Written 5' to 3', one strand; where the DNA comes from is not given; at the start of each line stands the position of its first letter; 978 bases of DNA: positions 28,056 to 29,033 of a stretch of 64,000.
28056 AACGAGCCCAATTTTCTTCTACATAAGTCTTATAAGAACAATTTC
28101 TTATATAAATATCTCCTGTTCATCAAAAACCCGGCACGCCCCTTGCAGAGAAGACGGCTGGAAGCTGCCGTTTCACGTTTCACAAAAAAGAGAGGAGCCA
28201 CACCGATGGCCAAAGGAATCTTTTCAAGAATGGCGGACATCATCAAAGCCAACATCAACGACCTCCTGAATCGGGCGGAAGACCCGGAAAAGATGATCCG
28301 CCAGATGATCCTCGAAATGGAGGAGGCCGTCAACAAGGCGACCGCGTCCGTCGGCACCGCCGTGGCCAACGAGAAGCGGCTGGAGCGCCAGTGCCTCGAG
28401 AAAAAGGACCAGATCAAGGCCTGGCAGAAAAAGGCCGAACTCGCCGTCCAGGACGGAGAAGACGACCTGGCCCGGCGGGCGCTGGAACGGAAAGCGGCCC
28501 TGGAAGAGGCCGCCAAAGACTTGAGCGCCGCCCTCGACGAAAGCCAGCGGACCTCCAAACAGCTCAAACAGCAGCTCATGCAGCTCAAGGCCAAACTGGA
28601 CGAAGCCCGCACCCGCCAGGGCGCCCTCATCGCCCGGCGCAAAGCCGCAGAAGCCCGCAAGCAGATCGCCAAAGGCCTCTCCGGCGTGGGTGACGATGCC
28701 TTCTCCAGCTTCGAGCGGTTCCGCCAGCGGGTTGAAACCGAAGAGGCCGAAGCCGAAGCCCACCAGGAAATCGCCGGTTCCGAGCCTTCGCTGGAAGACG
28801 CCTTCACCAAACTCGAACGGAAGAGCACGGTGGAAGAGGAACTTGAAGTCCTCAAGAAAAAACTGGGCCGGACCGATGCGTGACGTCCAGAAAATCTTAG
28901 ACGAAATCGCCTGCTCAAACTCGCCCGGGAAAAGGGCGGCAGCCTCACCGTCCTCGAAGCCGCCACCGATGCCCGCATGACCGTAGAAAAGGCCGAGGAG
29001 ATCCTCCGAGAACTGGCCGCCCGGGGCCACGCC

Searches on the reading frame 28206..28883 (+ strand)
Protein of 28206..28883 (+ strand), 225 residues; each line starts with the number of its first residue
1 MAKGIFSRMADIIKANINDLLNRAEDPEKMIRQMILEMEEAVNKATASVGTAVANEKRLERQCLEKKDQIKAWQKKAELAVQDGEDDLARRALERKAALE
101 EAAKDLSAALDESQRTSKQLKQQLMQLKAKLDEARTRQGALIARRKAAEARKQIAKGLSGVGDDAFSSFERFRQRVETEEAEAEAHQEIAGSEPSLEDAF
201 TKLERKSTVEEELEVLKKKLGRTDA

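Call 7: search_protein_families(library=pfam, proteins=[window:28206-28883:+])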
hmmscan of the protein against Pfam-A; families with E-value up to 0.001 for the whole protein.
window:28206-28883:+ (225 aa): 1 family
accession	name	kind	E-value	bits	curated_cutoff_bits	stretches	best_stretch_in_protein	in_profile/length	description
PF04012.17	PspA_IM30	-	2e-46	158.8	33.9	1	4-219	1-217/220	PspA/IM30 family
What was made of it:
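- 28206..28883 (+): pspA (225 aa). Pfam PspA_IM30 at 2e-46 (call 7).
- Checked: The ORF 28206-28883 matches Pfam PspA_IM30 at 2e-46 (call 7).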

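Call 8: find_homologous_proteins(query=window:28206-28883:+)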
Query window:28206-28883:+ (225 aa): 5041 proteins with E <= 0.001 among 8000 candidates; the best 120 are listed.
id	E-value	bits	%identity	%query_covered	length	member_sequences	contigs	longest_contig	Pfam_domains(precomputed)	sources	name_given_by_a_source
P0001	4.3e-127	440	100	100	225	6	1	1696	PF04012.18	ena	-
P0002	5.8e-111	387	88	100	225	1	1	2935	PF04012.18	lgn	-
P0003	7.7e-111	387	86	100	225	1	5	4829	PF04012.18,PF27865.1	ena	-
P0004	6.1e-110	384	87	100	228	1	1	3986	PF04012.18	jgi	jgi:phage shock protein A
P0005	4.9e-108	377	85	100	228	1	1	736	PF04012.18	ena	-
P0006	6.8e-108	377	85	100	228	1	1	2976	PF04012.18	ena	-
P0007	7.2e-108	377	84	100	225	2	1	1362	PF04012.18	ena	-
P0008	1.1e-107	376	84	100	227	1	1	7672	PF04012.18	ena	-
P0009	2.3e-107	375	83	100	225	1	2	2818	PF04012.18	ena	-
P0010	2.8e-107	375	84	100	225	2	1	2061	PF04012.18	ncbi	-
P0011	5.6e-107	374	84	100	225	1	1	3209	PF04012.18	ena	-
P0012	1.6e-106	372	84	100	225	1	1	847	PF04012.18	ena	-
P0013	1.8e-106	372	84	100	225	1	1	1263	PF04012.18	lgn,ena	-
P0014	7.1e-106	370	84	100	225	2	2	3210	PF04012.18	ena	-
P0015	7.4e-106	370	82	100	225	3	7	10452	PF04012.18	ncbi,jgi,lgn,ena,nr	ncbi:MAG: PspA/IM30 family protein [Candidatus Latescibacteria bacterium]|jgi:phage shock protein A|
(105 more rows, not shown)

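Call 9: find_encoding_contigs(protein=window:28206-28883:+, flank=10000, max_places=10)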
Protein window:28206-28883:+ (225 aa): 5 contigs read that carry it; 4 places shown.
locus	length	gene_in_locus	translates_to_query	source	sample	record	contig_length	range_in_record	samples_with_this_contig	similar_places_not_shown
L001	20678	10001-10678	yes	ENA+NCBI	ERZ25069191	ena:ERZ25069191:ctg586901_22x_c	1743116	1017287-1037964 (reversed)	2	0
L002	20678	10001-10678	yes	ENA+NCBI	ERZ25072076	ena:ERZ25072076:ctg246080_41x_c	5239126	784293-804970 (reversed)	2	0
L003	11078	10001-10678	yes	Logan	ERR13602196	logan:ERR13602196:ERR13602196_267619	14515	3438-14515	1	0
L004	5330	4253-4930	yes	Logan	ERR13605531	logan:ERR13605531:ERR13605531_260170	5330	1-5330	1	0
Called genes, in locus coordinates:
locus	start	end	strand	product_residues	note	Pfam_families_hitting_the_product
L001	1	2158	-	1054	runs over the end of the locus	PF00873:ACR_tran, PF02355:SecD_SecF_C (weak), PF03176:MMPL (weak)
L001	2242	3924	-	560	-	PF19289:PmbA_TldD_3rd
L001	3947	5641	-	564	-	PF19289:PmbA_TldD_3rd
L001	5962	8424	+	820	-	PF00403:HMA, PF00122:E1-E2_ATPase, PF00702:Hydrolase, PF12710:HAD (faint)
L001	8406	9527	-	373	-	PF01476:LysM, PF23473:LysM3_LYK4_5 (weak), PF01520:Amidase_3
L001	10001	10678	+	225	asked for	PF04012:PspA_IM30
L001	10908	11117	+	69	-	-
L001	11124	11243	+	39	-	-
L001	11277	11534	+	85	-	-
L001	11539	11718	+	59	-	-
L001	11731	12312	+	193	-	PF04542:Sigma70_r2, PF08281:Sigma70_r4_2, PF04545:Sigma70_r4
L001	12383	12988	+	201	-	-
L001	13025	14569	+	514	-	PF01145:Band_7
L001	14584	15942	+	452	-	PF07719:TPR_2 (faint), PF13428:TPR_14 (faint), PF13432:TPR_16 (faint), PF13414:TPR_11 (faint), PF14559:TPR_19 (faint), PF13431:TPR_17 (faint), PF02518:HATPase_c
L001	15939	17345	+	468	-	PF00072:Response_reg, PF07728:AAA_5 (faint), PF00158:Sigma54_activat, PF14532:Sigma54_activ_2, PF25601:AAA_lid_14, PF02954:HTH_8 (faint)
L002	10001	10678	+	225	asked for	PF04012:PspA_IM30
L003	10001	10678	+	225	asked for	PF04012:PspA_IM30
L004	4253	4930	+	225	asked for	PF04012:PspA_IM30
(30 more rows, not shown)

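Call 11: find_related_loci(query=A1, collection=genome_contigs, flank=8000)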
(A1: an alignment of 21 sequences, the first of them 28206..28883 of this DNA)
Query A1 (225 aa) in genome_contigs; peptide patterns used: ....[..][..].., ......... (x = any residue, [..] = any of these).
162 stretches matched a pattern; 76 encode a relative of the query (tblastn E <= 1e-3); 76 distinct loci.
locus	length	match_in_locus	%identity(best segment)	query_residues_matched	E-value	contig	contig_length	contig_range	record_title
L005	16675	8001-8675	93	1-225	4e-134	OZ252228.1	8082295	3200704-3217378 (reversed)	MAG: Candidatus Latescibacterota bacterium isolate 2d5a3a6b-ac94-4199-888f-c4fbb53c5f42 genome assembly, chromosome: 1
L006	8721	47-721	95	1-225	6e-118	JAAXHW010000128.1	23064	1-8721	MAG: Candidatus Latescibacterota bacterium isolate Plut_88899 unfiltered_Plut_88899_genomic_contig_1023142, whole genome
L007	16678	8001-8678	78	1-225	6e-111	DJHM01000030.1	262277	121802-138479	MAG TPA_asm: Latescibacteria bacterium UBA6620 UBA6620_contig_9274, whole genome shotgun sequence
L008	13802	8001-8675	78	1-225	2e-109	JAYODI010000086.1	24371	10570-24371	MAG: Candidatus Latescibacterota bacterium isolate 139553_S155_metabat_bins_2.tsv.104 NODE_2619_length_24371_cov_9.31526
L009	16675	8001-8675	80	1-225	2e-109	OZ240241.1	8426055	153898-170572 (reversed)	MAG: Candidatus Latescibacterota bacterium isolate 5029ecf2-d60f-4a19-a35b-269815a0a5cf genome assembly, chromosome: 1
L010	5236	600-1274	78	1-225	1e-108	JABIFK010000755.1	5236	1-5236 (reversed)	MAG: Candidatus Latescibacterota bacterium isolate SI053_bin19 k141_856560, whole genome shotgun sequence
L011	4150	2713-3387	76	1-225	2e-109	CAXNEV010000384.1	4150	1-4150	MAG: Candidatus Latescibacterota bacterium isolate TH-08apr19-86 genome assembly, contig: TH-08apr19-C54495, whole genom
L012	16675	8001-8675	78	1-225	2e-107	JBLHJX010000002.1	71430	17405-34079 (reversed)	MAG: Candidatus Latescibacterota bacterium isolate 3300054698_44 Ga0535670_0000290, whole genome shotgun sequence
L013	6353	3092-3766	84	1-225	1e-107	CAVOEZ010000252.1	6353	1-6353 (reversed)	MAG: Latescibacteria bacterium UBA2968 isolate CBN3_331.40 genome assembly, contig: Ga0302139_10005245, whole genome sho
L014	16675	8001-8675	81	1-225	4e-107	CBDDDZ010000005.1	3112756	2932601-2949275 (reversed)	MAG: Candidatus Latescibacterota bacterium isolate 2fef8444-24d4-470e-a0f0-8c307ac56c94 genome assembly, contig: contig_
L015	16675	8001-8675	82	1-225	1e-105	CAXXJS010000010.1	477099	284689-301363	MAG: Candidatus Latescibacterota bacterium isolate d54d2296-71c2-45af-80d9-7212e301404d genome assembly, contig: contig_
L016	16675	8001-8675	83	1-225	1e-105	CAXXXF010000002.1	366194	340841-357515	MAG: Candidatus Latescibacterota bacterium isolate cdc6522c-bbe9-4fa3-a52d-301d393956c9 genome assembly, contig: contig_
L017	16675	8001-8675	84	1-225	2e-105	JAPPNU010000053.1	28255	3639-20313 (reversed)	MAG: Gemmatimonadota bacterium isolate RHO3_bin_7 NODE_3014_length_28255_cov_40.233511, whole genome shotgun sequence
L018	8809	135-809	80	1-225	3e-105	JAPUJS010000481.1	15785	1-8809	MAG: bacterium isolate KW1-S15_112 KW1-S15_112_cg481, whole genome shotgun sequence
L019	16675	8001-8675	82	1-225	6e-105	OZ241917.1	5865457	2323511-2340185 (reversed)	MAG: Candidatus Latescibacterota bacterium isolate 5e8d6608-c5e3-4027-8d72-793febe4c990 genome assembly, chromosome: 1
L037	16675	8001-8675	82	1-225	6e-103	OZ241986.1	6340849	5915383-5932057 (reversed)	MAG: Candidatus Latescibacterota bacterium isolate 0d522d25-140f-41b3-910f-d932058e053c genome assembly, chromosome: 1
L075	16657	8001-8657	62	1-219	2e-77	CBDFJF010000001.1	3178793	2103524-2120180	MAG: Candidatus Latescibacterota bacterium isolate 2442682d-f16a-428c-a5e0-e062f027b5fd genome assembly, contig: contig_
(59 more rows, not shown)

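Call 24: search_protein_families(library=ncbifam, proteins=[window:28206-28883:+], max_evalue=0.01)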
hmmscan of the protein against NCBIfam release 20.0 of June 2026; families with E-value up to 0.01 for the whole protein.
window:28206-28883:+ (225 aa): 5 families
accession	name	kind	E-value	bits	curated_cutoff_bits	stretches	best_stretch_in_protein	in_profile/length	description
TIGR02977.1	phageshock_pspA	equivalog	7.1e-55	186.1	242.95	1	4-221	2-218/219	phage shock protein PspA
NF007974.0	PRK10698.1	equivalog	2.6e-44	151.6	336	1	4-222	2-219/222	phage shock protein PspA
NF045984.1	StressProtLiaH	equivalog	1.4e-26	93.6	380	1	5-219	2-214/225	stress responsive protein LiaH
TIGR04375.1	cyano_w_EgtBD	hypoth_equivalog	0.00094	19.5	125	1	48-135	43-130/155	hercynine metabolism protein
TIGR04376.1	TIGR04376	hypoth_equivalog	0.0088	16.1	125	0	38-219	33-188/189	TIGR04376 family protein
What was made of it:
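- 28206..28883 (+): NCBIfam TIGR02977 PspA at 7e-55, 186 bits, below its equivalog cut-off of 243 (call 24).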

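Call 47: search_protein_families(library=pfam, proteins=[L075:13640-14041:+, L075:12930-13640:+], max_evalue=5)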
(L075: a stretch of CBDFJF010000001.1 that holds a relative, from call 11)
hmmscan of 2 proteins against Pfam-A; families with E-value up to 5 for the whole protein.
L075:13640-14041:+ (133 aa): 1 family
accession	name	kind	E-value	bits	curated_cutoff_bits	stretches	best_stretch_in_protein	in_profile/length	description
PF05154.21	TM2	-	2.1e-20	73.1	27.9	1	8-56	2-51/51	TM2 domain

L075:12930-13640:+ (236 aa): 24 families
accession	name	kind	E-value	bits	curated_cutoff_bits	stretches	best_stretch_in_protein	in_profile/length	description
PF04012.17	PspA_IM30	-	1.7e-25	90.4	33.9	1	7-205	3-201/220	PspA/IM30 family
PF10157.14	BORCS6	-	0.036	14.7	35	1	36-80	45-89/101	BLOC-1-related complex sub-unit 6 C-terminal helix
PF13851.11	GAS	-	0.053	13.3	32.3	1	112-234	31-151/200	Growth-arrest specific micro-tubule binding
PF23005.1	DUF7032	-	0.091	13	27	1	38-74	51-87/115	Domain of unknown function (DUF7032)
PF24151.2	ArlX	-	0.18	11.7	28.7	1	16-58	71-113/229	ArlX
PF18052.6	Rx_N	-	0.2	12.2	27.7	1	104-137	15-48/93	Rx N-terminal domain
PF22905.2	Hydro_N_hd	-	0.27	11.6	27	1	6-101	94-184/195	Hydrolase N-terminal helical domain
PF16523.10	betaPIX_CC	-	0.28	11.5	26.8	1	101-156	26-84/85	betaPIX coiled coil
PF05141.17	DIT1_PvcA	-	0.3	11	26.4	1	25-103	128-206/273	Pyoverdine/dityrosine biosynthesis protein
PF08720.15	Hema_stalk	-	0.36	11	26.9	1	11-47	52-88/175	Influenza C hemagglutinin stalk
PF01497.23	Peripla_BP_2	-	0.4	10.5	27.5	1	176-235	70-131/235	Periplasmic binding protein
PF01496.24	V_ATPase_I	-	0.65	8.3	30.7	1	61-158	29-120/815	V-type ATPase 116kDa subunit family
PF10473.14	CENP-F_leu_zip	-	1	9.9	34.5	0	101-133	39-71/140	Leucine-rich repeats of kinetochore protein Cenp-F/LEK1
PF07303.18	Occludin_ELL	-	1.1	10.5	31.2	0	163-197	19-53/101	Occludin homology domain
PF05478.16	Prominin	-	1.1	7.7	34.3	1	17-139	250-374/799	Prominin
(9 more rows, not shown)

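Call 59: search_protein_families(library=pfam, proteins=[L037:8671-9336:+], max_evalue=1)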
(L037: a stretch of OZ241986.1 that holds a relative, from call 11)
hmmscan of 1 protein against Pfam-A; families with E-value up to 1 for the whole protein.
L037:8671-9336:+ (222 aa): 2 families
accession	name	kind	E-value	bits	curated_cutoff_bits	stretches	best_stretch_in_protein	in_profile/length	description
PF14013.11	MT0933_antitox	-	0.02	15.6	27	1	6-42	6-42/49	MT0933-like antitoxin protein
PF07332.16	Phage_holin_3_6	-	0.072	13.6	28.4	1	73-136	34-96/116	Putative Actinobacterial Holin-X, holin superfamily III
